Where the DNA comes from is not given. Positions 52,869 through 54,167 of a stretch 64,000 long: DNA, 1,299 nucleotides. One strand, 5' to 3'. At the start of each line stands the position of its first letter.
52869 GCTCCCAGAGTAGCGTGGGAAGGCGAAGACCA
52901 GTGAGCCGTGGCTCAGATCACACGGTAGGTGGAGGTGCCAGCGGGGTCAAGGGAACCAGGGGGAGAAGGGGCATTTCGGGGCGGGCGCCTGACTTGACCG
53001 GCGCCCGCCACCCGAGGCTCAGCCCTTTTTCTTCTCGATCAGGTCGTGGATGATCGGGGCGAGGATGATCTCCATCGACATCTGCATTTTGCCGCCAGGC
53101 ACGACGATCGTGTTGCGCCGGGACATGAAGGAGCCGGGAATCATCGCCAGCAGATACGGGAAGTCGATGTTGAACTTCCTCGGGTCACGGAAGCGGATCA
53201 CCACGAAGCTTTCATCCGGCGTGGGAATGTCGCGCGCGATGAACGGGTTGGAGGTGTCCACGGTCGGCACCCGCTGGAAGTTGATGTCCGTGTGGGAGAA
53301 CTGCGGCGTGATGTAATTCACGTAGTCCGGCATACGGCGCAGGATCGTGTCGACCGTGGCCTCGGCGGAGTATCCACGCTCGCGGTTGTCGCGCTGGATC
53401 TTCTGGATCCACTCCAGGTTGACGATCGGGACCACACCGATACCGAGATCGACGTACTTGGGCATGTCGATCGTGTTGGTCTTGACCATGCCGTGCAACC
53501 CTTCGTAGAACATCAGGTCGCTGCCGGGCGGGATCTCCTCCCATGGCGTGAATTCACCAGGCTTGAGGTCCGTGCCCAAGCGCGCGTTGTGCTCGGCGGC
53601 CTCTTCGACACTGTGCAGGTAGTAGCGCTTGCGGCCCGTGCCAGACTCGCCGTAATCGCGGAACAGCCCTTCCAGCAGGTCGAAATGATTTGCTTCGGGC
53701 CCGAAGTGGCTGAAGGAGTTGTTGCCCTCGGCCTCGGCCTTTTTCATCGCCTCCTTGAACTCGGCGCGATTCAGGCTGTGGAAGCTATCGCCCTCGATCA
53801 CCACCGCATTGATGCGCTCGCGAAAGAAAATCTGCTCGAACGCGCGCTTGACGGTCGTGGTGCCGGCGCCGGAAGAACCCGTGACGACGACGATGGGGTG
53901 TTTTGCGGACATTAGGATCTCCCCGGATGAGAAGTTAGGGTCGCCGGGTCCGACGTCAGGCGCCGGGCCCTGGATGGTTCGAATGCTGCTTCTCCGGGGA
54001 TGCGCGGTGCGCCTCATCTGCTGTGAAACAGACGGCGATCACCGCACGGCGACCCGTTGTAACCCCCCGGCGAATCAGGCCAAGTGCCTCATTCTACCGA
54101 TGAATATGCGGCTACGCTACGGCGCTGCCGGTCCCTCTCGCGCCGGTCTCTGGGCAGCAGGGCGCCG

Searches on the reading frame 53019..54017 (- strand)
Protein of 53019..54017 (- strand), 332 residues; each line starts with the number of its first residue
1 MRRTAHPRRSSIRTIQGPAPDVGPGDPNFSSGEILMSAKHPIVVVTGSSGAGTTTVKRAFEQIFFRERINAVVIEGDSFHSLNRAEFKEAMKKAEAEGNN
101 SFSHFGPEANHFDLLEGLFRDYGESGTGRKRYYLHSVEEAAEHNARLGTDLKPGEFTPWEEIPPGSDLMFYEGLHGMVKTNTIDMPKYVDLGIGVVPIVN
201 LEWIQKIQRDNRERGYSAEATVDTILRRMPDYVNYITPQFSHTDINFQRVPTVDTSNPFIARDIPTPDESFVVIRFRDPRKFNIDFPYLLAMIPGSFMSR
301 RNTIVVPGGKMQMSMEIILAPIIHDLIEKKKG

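Call 51: search_protein_families(library=pfam, proteins=[window:53019-54017:-], max_evalue=0.00001)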
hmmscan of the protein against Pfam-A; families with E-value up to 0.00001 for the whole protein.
window:53019-54017:- (332 aa): 1 family
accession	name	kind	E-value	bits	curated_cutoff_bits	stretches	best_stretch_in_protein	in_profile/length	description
PF00485.24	PRK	-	4.9e-68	229.2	22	1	42-256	1-196/196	Phosphoribulokinase / Uridine kinase family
